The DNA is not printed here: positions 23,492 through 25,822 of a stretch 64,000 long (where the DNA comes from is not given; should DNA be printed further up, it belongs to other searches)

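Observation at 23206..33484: orp-like (orange-protein-type) metallocluster locus with a Ni-CODH gene embedded in it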

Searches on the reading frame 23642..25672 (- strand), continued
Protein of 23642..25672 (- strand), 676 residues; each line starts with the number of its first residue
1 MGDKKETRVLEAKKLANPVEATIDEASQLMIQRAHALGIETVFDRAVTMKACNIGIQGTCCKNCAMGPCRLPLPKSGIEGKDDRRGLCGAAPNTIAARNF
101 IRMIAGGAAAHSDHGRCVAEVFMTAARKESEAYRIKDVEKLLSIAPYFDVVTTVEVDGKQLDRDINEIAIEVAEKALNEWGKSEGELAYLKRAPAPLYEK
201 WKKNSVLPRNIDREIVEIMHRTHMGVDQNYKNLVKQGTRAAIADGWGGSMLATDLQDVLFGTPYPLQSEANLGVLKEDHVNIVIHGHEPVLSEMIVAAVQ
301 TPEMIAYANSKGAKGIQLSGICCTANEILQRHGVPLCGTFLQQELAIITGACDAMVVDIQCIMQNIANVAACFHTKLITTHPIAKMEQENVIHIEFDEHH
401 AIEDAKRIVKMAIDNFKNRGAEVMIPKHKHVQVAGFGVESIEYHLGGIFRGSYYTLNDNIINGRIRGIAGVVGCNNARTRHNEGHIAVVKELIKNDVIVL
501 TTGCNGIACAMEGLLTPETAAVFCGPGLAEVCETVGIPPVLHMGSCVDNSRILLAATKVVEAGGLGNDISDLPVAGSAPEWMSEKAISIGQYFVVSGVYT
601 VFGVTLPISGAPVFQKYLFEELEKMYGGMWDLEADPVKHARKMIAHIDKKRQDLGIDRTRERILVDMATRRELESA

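Call 58: search_solved_structures(query=window:23642-25672:-, show_alignments=5, max_evalue=1e-160)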
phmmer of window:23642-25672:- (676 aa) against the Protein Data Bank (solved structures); distinct sequences matched with E-value up to 1e-160: 7.
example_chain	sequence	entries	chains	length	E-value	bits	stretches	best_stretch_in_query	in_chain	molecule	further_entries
6t7j_B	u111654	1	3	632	2.9e-189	633.8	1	29-655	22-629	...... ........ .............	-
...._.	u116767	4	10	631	4e-177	593.7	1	22-656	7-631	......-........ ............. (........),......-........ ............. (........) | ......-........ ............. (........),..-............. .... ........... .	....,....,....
9fzy_B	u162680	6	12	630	4.1e-177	593.7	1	22-656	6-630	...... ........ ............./acetyl-CoA synthase beta subunit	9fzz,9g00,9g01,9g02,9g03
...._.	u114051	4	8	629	6.2e-168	563.3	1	26-656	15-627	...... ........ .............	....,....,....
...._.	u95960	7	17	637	1.6e-165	555.4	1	25-656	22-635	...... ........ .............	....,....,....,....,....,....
6ons_A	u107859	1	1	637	7.7e-165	553.1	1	25-656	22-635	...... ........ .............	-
6dc2_A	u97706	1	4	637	3.1e-164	551.1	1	25-656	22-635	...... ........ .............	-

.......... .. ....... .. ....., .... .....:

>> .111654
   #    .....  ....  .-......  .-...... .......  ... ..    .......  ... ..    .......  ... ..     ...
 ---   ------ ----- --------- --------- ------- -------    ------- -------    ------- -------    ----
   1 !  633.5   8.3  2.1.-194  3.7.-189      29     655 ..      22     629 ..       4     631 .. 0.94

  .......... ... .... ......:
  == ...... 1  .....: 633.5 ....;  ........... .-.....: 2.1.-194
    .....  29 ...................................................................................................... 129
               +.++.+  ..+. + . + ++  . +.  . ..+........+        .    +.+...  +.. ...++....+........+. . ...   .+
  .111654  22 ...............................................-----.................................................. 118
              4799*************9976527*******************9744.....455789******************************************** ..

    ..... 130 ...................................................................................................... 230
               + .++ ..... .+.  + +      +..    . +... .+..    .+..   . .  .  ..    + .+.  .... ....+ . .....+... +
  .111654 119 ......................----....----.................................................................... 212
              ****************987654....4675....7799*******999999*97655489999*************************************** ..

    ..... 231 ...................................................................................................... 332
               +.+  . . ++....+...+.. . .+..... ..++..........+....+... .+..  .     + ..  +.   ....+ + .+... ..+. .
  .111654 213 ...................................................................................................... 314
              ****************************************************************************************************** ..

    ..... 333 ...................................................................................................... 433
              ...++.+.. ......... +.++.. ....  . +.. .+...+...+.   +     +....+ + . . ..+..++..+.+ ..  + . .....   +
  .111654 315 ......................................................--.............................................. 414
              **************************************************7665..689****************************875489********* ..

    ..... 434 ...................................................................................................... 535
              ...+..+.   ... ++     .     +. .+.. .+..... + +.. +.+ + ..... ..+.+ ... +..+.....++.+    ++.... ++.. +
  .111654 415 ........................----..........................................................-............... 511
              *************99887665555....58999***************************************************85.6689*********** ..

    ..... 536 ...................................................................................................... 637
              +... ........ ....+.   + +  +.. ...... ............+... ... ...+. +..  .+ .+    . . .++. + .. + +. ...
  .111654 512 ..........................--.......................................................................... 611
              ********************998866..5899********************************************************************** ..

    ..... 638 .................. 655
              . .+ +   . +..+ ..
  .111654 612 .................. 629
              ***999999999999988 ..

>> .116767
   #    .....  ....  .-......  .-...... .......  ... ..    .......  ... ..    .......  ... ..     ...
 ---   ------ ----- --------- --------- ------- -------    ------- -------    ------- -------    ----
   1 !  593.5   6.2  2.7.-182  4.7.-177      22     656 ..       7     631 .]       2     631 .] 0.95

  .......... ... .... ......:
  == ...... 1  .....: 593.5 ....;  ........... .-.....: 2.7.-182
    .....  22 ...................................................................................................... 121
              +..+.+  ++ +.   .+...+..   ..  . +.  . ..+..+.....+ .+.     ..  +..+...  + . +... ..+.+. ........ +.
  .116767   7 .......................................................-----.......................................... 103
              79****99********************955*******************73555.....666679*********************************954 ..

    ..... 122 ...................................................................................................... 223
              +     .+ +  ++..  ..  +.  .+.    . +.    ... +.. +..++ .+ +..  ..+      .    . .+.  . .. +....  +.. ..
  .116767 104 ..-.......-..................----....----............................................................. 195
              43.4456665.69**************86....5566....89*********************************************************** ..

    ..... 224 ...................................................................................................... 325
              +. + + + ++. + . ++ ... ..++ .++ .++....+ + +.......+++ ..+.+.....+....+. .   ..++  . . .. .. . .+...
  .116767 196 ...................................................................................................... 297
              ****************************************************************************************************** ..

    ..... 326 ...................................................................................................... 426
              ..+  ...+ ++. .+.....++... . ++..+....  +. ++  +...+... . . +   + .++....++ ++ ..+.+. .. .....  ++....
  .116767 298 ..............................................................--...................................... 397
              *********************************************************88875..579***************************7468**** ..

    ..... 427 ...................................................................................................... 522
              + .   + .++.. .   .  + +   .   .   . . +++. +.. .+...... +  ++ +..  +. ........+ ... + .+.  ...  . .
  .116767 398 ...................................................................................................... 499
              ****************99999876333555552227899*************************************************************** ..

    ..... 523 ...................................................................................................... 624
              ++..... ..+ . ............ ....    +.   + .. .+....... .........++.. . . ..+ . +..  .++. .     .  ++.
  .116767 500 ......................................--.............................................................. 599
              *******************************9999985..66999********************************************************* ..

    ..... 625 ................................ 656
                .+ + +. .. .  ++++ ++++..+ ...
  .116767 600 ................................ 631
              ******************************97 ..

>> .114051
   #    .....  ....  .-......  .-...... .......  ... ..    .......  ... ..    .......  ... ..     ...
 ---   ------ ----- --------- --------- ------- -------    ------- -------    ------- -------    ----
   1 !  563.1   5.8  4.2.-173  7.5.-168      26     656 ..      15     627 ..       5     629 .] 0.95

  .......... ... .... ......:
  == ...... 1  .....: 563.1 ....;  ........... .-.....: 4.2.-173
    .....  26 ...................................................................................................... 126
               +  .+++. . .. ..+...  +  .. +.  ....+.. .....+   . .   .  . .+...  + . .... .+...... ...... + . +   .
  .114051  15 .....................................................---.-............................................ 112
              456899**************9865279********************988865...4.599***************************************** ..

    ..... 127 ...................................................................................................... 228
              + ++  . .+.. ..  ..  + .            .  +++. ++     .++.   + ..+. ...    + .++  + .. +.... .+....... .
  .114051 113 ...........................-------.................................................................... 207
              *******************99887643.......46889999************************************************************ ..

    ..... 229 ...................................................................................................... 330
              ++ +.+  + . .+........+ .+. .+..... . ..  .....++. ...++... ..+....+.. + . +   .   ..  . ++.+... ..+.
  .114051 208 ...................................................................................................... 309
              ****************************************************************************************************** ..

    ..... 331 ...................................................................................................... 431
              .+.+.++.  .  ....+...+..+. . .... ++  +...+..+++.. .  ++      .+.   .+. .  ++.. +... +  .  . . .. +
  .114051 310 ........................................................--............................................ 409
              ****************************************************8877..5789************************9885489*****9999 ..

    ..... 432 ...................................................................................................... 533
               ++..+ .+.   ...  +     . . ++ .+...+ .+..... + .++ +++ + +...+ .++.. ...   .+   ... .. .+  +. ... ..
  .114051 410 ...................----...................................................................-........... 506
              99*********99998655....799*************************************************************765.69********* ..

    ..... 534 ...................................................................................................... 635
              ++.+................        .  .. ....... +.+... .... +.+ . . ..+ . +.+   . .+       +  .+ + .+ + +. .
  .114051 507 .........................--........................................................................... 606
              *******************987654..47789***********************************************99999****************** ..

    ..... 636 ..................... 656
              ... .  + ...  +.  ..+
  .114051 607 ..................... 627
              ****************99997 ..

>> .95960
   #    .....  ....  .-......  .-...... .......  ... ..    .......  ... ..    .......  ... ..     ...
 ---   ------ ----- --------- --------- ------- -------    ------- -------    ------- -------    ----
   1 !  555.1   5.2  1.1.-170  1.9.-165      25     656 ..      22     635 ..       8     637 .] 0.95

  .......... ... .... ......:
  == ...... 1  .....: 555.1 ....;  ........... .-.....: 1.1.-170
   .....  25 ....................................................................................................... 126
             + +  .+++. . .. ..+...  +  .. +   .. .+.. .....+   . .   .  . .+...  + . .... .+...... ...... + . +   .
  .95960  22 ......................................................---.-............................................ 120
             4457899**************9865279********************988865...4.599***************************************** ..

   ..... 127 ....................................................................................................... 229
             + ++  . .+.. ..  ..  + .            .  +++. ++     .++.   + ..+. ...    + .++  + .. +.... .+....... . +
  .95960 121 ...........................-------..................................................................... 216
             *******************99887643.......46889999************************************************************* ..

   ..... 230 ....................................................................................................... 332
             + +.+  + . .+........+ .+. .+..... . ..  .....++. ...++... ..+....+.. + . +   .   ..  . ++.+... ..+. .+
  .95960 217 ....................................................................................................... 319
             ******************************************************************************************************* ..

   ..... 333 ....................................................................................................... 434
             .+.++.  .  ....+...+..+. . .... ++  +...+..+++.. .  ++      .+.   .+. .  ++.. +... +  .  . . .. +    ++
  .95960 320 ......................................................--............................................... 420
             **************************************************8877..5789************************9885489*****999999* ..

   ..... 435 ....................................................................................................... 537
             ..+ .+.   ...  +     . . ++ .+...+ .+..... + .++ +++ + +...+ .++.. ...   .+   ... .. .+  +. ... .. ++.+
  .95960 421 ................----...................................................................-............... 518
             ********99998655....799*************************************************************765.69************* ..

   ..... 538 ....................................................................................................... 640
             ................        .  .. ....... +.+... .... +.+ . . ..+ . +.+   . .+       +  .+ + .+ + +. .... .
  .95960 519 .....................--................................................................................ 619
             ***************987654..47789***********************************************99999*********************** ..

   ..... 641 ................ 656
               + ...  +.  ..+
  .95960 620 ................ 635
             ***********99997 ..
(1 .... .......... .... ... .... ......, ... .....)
